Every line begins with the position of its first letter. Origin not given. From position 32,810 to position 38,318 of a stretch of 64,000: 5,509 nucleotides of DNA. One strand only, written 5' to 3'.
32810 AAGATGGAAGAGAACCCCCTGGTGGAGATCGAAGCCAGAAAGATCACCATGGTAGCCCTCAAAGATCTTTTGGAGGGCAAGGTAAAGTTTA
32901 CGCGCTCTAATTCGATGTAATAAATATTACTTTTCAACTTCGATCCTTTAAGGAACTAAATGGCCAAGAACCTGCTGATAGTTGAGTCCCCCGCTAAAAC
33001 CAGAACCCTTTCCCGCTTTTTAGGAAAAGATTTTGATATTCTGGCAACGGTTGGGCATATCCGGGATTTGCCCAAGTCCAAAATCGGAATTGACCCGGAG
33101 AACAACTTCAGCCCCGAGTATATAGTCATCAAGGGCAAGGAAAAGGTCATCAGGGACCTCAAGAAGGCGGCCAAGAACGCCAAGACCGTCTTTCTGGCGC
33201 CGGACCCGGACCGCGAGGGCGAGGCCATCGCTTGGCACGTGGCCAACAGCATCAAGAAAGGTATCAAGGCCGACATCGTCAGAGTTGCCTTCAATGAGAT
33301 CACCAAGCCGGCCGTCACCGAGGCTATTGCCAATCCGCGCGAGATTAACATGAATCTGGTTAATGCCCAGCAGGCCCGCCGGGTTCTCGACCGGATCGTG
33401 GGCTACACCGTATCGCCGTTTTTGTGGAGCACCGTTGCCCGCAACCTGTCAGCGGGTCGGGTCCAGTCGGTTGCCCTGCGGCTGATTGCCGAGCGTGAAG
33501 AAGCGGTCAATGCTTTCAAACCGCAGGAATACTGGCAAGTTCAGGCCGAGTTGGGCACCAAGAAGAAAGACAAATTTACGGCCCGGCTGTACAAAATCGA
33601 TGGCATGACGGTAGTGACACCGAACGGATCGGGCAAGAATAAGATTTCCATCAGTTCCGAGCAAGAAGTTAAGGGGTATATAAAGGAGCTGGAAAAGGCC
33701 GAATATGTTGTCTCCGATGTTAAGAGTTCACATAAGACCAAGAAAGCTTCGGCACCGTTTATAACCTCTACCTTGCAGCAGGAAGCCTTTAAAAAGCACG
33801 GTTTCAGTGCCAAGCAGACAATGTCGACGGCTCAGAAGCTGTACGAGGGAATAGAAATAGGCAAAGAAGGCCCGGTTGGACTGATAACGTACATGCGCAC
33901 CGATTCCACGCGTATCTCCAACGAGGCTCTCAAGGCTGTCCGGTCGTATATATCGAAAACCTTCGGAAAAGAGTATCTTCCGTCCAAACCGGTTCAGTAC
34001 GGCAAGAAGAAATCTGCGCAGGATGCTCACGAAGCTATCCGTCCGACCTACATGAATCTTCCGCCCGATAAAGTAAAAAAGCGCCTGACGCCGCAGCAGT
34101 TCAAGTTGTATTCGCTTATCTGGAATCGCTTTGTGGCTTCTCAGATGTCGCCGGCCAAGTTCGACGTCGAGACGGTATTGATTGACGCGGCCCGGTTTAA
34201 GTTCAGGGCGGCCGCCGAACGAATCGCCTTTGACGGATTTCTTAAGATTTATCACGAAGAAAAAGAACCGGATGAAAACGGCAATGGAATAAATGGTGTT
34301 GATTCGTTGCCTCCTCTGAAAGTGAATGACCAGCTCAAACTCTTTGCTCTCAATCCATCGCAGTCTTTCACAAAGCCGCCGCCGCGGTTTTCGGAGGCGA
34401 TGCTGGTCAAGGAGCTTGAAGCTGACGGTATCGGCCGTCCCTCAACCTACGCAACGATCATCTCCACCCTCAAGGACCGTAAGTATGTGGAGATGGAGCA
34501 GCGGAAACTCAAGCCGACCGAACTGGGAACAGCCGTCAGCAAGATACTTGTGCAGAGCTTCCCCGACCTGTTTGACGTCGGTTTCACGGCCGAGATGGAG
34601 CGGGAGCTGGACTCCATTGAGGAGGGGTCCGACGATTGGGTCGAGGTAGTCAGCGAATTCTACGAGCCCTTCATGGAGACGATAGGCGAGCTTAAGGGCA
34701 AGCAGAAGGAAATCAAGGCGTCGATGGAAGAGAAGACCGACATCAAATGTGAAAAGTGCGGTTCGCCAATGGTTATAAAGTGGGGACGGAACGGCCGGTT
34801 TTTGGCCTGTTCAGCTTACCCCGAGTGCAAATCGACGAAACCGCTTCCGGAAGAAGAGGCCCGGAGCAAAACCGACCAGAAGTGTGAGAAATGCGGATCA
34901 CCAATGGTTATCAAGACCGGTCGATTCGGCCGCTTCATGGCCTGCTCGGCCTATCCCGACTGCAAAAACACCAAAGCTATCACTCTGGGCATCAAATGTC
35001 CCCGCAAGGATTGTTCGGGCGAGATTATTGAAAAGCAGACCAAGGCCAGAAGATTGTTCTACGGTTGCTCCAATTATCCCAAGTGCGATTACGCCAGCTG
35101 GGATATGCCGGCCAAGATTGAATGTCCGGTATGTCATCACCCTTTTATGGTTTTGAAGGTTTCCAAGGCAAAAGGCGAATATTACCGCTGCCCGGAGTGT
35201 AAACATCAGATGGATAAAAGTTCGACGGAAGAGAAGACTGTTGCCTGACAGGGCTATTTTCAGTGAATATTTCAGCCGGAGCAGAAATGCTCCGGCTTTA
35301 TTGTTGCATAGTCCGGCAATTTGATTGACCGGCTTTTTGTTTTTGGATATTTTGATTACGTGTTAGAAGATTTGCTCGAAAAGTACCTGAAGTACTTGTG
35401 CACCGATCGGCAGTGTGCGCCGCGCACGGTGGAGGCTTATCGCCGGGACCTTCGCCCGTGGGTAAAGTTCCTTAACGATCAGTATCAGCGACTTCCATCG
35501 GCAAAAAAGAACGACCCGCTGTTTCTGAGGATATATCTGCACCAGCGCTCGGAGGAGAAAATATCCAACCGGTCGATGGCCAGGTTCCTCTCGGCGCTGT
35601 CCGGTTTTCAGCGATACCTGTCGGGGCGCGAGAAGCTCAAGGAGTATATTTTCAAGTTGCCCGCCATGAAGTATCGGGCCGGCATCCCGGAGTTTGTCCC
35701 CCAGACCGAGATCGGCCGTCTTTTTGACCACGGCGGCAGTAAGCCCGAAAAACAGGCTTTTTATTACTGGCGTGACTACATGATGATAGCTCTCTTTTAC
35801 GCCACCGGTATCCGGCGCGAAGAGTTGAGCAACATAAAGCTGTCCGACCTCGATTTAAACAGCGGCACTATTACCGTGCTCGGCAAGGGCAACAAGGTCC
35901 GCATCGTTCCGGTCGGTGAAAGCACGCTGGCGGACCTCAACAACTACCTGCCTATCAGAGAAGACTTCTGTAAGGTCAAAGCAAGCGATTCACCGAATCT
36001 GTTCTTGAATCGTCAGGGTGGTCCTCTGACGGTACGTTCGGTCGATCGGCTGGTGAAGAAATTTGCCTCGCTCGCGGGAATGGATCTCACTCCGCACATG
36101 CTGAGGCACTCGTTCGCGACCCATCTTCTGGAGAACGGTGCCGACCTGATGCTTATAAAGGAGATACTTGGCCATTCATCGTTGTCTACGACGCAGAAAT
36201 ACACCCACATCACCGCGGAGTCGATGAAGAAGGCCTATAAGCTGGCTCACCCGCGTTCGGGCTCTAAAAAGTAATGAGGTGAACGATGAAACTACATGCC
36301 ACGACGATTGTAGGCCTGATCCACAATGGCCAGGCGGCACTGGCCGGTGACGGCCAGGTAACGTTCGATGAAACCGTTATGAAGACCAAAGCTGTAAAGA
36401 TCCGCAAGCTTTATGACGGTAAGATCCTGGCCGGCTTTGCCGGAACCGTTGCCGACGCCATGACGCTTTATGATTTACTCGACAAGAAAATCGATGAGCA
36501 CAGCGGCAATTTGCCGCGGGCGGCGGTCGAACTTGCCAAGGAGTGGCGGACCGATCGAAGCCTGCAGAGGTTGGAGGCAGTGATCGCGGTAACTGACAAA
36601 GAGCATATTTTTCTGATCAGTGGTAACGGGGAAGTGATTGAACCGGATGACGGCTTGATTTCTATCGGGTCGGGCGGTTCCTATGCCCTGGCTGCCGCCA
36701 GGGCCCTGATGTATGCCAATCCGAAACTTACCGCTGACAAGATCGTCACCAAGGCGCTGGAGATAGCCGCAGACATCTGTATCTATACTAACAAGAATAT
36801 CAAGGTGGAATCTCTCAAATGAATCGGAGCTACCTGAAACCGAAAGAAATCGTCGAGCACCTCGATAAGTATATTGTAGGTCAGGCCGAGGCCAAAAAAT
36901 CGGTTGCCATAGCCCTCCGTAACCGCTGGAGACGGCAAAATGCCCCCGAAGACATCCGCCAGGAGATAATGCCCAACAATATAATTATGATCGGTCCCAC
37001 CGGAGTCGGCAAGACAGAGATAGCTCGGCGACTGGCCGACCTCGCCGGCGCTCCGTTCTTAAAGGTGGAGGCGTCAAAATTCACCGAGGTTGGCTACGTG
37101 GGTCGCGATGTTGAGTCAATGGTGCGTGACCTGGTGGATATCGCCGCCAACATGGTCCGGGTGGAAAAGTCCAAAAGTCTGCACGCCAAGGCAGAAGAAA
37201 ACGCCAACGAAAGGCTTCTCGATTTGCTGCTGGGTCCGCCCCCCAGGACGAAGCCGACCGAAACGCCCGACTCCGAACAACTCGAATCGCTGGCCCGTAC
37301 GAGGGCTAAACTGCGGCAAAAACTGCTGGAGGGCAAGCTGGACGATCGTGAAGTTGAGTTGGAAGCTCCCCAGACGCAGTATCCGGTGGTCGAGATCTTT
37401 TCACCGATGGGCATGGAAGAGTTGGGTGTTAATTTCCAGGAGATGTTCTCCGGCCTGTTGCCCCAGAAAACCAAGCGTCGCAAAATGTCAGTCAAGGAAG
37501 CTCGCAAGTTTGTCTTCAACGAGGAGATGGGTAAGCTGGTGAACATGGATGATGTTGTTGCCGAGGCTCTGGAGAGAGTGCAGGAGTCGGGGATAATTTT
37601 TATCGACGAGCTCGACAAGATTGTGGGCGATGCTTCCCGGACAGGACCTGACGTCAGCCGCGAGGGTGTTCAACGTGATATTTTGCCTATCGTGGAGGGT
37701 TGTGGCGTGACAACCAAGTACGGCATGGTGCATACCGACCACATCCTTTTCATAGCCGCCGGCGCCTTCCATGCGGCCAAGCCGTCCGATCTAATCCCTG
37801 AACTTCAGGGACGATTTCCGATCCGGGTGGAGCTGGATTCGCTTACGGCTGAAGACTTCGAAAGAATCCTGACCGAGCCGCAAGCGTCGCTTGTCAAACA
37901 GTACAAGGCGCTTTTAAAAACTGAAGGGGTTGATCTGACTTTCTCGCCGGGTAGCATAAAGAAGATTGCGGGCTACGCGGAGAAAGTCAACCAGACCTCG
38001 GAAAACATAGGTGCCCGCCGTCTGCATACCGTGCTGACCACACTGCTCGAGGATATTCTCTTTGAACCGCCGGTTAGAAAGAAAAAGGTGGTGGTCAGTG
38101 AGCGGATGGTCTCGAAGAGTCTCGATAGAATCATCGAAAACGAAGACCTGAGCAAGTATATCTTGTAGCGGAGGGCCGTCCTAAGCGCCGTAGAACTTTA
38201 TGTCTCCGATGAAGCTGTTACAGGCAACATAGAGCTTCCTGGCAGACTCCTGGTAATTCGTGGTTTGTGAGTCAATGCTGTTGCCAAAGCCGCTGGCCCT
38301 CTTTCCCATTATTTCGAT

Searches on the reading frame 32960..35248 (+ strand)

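Call 67: search_protein_families(library=pfam, proteins=[window:32960-35248:+], max_evalue=0.00001)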
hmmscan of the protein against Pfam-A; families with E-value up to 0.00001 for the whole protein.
window:32960-35248:+ (762 aa): 4 families
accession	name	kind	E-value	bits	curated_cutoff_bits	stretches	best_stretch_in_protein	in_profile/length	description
PF01131.25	Topoisom_bac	-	7e-130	434.2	35.1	1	128-564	1-410/411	DNA topoisomerase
PF01396.24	Zn_ribbon_Top1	-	5.1e-43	145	32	3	639-674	1-36/39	Topoisomerase DNA binding C4 zinc finger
PF01751.28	Toprim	-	1.1e-21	77.2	23.1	1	5-114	2-96/96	Toprim domain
PF13408.12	Zn_ribbon_recom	-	1.8e-06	28.7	25.3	0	595-624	6-40/58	Recombinase zinc beta ribbon domain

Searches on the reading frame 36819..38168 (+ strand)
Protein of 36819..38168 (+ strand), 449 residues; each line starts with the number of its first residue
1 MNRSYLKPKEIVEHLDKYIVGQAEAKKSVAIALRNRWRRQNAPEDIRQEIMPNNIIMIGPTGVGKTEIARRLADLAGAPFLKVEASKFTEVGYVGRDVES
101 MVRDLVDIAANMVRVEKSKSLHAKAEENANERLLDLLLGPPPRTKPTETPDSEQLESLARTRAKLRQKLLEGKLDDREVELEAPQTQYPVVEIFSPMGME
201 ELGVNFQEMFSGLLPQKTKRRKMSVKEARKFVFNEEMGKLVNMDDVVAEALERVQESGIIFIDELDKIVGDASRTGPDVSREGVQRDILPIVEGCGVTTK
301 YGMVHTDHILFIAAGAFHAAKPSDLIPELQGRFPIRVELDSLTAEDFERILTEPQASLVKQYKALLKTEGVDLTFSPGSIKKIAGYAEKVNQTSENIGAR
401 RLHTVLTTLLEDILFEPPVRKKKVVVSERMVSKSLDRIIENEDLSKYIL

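Call 67: search_protein_families(library=pfam, proteins=[window:36819-38168:+], max_evalue=0.00001)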
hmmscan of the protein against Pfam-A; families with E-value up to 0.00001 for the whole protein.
window:36819-38168:+ (449 aa): 3 families
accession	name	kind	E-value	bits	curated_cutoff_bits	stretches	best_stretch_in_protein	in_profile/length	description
PF07724.20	AAA_2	-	7e-32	111.2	27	1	208-336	25-166/166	AAA domain (Cdc48 subfamily)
PF00004.35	AAA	-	1.4e-15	58.4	21.2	2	55-109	1-53/131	ATPase family associated with various cellular activities (AAA)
PF07728.20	AAA_5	-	2.5e-07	31.2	22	0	54-90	1-38/139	AAA domain (dynein-related subfamily)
